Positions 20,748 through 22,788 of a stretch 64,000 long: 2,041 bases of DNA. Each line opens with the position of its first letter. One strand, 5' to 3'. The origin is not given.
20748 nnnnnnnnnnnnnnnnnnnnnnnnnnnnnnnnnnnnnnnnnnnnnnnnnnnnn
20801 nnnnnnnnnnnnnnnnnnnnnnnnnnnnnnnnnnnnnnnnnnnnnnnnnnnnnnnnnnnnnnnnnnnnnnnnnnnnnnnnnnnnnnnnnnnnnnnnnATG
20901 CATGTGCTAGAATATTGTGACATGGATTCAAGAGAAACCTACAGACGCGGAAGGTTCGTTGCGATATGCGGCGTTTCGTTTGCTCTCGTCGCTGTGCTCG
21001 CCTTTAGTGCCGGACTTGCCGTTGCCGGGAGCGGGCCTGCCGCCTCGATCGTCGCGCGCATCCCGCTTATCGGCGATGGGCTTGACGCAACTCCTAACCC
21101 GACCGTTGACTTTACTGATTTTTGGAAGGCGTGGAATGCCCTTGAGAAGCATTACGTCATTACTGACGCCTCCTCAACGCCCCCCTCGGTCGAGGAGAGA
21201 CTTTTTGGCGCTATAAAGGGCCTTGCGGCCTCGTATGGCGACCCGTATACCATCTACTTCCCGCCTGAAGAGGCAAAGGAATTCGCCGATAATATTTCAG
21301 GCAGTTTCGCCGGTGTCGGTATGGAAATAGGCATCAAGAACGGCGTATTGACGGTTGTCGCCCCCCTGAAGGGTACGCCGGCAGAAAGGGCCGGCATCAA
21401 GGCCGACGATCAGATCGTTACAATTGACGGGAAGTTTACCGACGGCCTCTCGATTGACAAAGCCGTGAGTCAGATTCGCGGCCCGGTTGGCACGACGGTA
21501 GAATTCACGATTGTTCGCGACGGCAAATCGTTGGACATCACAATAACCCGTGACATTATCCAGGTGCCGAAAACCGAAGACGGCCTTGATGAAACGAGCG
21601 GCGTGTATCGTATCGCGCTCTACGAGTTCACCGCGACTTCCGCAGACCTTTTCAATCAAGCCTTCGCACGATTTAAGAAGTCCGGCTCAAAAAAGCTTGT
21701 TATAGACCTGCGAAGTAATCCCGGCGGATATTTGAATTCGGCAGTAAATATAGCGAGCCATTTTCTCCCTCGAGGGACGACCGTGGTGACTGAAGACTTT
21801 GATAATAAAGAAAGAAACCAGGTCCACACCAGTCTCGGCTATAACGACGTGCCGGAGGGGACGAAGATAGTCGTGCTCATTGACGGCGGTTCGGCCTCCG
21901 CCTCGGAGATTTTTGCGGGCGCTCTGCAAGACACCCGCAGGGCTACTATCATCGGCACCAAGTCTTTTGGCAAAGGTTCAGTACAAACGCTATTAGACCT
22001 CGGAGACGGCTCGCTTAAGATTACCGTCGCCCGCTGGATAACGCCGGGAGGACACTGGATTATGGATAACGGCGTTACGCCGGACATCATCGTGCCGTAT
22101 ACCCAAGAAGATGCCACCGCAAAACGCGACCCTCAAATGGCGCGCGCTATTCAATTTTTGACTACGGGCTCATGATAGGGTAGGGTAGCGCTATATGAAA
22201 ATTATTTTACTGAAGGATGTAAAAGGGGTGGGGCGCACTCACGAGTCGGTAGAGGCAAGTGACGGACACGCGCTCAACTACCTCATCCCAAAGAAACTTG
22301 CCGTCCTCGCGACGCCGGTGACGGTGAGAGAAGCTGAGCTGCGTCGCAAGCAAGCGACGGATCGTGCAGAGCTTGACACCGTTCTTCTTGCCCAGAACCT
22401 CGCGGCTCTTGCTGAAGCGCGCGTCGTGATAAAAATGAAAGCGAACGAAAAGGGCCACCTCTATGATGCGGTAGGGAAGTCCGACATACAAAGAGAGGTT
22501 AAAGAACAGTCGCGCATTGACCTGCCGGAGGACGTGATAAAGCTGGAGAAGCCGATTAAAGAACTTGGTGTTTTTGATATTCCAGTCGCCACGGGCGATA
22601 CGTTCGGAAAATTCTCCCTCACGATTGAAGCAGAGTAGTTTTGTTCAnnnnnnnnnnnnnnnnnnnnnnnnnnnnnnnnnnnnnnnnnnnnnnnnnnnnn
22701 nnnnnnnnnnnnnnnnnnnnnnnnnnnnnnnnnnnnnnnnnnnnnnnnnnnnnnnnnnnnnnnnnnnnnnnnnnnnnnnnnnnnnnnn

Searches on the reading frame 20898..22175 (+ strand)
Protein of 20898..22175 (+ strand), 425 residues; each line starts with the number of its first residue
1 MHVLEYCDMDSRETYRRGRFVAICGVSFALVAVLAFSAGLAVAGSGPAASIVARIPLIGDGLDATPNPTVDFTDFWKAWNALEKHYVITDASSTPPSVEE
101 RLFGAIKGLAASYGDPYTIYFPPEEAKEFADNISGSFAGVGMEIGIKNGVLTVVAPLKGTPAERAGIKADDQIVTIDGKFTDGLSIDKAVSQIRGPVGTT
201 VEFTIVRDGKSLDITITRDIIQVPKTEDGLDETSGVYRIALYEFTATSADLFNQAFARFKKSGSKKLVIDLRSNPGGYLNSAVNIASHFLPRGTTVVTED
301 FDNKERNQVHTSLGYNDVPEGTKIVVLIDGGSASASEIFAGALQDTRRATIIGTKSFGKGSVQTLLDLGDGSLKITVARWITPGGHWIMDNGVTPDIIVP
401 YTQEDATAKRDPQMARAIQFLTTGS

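Call 4: search_protein_families(library=pfam, proteins=[window:20898-22175:+], max_evalue=0.1)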
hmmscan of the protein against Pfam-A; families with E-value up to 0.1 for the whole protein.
window:20898-22175:+ (425 aa): 4 families
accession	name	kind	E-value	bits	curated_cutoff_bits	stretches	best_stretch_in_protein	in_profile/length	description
PF03572.23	Peptidase_S41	-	6e-49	166.2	24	1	239-399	5-165/165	Peptidase family S41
PF17820.7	PDZ_6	-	5.6e-10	39.3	27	1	153-207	2-54/54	PDZ domain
PF13180.12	PDZ_2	-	1.6e-09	38.4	27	1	148-216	11-78/80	PDZ domain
PF00595.29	PDZ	-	8.4e-08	32.9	23.2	1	139-205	13-80/81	PDZ domain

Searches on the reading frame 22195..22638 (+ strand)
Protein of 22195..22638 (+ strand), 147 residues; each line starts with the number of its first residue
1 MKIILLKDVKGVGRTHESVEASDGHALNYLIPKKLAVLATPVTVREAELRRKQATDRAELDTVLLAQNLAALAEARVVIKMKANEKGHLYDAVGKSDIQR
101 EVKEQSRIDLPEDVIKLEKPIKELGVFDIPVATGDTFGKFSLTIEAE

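Call 4: search_protein_families(library=pfam, proteins=[window:22195-22638:+], max_evalue=0.1)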
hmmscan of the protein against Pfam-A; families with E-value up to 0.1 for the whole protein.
window:22195-22638:+ (147 aa): 2 families
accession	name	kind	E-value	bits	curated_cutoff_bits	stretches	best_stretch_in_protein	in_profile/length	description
PF01281.25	Ribosomal_L9_N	-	2.8e-17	62.4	20.7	1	1-45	1-45/47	Ribosomal protein L9, N-terminal domain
PF03948.19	Ribosomal_L9_C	-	6.7e-13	49.3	23.2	1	70-132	8-71/86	Ribosomal protein L9, C-terminal domain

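Call 58: find_related_loci(query=window:22195-22635:+, collection=metagenome_contigs, flank=5000)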
Query window:22195-22635:+ (147 aa) in metagenome_contigs; peptide patterns used: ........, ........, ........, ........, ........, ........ (x = any residue, [..] = any of these).
600 stretches matched a pattern (row limit reached: there are more); 357 encode a relative of the query (tblastn E <= 1e-3); the best 80 are kept; 80 distinct loci.
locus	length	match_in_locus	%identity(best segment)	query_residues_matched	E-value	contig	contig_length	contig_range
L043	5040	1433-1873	76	1-147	4e-76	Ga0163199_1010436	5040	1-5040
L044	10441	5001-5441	74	1-147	4e-74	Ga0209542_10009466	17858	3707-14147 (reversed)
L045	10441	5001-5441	76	1-147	4e-74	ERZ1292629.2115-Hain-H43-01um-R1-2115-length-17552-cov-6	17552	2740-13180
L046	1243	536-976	72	1-147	2e-78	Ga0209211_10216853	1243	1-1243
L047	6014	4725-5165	76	1-147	1e-73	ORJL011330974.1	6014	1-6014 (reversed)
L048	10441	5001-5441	75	1-147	1e-73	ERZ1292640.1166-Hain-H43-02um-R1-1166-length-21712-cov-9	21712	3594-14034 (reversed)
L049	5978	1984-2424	76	1-147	2e-73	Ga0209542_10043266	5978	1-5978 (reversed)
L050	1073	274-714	73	1-147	2e-78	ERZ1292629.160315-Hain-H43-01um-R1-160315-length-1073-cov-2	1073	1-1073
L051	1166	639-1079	75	1-147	2e-77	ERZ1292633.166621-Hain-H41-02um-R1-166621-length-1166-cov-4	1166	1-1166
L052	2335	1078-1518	73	1-147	6e-74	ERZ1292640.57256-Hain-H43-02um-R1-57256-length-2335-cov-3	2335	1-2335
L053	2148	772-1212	74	1-147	8e-74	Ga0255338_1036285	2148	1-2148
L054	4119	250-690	74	1-147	9e-72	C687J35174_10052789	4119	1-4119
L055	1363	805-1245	73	1-147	1e-75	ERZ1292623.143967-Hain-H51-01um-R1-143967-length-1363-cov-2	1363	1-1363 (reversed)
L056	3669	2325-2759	74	1-145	1e-71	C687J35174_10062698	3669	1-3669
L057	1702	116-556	73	1-147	2e-74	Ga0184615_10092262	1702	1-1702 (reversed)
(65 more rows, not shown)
